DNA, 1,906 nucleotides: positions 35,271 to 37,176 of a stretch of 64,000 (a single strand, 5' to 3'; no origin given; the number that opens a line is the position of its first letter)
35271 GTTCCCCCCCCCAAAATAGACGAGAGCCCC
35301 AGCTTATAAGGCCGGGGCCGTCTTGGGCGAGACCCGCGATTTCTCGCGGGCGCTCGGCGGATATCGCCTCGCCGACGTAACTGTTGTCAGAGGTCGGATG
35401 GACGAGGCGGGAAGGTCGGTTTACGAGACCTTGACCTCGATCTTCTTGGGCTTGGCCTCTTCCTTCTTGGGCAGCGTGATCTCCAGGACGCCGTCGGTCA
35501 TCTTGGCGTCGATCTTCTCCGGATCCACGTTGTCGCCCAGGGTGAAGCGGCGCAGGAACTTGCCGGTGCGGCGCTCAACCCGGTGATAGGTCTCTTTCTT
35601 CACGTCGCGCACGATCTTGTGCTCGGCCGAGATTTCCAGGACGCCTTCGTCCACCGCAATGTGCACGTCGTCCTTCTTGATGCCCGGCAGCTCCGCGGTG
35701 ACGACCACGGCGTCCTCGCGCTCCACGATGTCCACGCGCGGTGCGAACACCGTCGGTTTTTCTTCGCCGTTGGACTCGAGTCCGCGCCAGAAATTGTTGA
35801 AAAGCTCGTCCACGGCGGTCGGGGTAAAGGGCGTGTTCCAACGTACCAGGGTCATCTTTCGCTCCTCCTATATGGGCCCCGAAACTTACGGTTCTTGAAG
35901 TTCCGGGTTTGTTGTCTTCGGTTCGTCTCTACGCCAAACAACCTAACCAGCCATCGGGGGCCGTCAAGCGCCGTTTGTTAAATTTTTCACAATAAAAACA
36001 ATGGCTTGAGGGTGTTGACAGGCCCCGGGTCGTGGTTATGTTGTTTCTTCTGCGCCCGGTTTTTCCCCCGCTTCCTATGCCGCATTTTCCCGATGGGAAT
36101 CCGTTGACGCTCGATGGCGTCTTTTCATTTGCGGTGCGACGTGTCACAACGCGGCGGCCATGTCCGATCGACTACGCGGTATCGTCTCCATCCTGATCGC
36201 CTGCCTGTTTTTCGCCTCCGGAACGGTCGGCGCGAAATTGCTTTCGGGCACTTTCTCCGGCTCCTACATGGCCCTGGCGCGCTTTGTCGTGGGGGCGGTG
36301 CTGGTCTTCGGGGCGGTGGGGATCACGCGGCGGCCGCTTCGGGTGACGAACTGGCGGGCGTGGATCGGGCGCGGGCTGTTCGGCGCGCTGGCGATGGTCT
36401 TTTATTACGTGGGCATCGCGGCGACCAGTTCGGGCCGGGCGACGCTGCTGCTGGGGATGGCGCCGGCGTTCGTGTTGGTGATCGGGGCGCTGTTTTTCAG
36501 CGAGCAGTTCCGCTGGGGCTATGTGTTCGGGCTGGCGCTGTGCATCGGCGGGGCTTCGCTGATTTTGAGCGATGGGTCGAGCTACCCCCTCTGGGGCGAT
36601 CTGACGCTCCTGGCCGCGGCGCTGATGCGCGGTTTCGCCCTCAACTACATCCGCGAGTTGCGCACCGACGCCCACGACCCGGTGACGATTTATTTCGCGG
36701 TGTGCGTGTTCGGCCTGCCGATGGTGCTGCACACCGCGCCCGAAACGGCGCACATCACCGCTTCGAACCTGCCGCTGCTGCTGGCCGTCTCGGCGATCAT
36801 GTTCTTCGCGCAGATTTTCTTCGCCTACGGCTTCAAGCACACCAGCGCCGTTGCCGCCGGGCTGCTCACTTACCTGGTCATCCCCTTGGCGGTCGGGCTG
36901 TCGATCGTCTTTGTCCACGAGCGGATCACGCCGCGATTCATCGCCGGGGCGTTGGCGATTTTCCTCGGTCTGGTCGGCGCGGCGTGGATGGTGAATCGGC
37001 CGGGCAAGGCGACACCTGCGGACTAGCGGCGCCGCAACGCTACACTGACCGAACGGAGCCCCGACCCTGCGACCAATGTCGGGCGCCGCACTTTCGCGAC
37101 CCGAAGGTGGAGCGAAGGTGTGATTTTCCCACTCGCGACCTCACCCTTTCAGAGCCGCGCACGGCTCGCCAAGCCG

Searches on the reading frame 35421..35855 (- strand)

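Call 10: search_protein_families(library=ncbifam, proteins=[window:35421-35855:-], max_evalue=0.001)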
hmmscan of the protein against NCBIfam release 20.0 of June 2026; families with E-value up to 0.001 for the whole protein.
window:35421-35855:- (144 aa): 5 families
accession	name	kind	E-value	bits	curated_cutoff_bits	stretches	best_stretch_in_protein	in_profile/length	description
NF042420.1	Hsp18_Clos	equivalog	1.2e-26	93.6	195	1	15-141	20-146/147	heat shock protein Hsp18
NF041800.1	Hsp20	equivalog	1.2e-19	70.5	140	1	32-143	67-161/162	archaeal heat shock protein Hsp20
NF041799.1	Hsp14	equivalog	2.6e-18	66.1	100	1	26-139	6-117/118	archaeal heat shock protein Hsp14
NF008013.0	PRK10743.1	equivalog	4e-05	23.7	212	1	16-142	17-137/137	small heat shock chaperone IbpA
NF008618.0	PRK11597.1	equivalog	0.00095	19.1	207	0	42-132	36-123/142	small heat shock chaperone IbpB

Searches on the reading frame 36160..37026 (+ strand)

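Call 11: search_protein_families(library=ncbifam, proteins=[window:36160-37026:+], max_evalue=0.001)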
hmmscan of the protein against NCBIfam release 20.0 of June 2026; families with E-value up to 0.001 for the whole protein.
window:36160-37026:+ (288 aa): 2 families
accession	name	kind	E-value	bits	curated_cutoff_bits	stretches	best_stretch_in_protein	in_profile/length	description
TIGR00950.1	2A78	equivalog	1.6e-14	54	230.2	1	32-271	15-263/264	carboxylate/amino acid/amine transporter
NF050091.1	ArAmAcExpYddG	equivalog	2.8e-08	33.6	300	1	41-202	39-207/285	aromatic amino acid exporter YddG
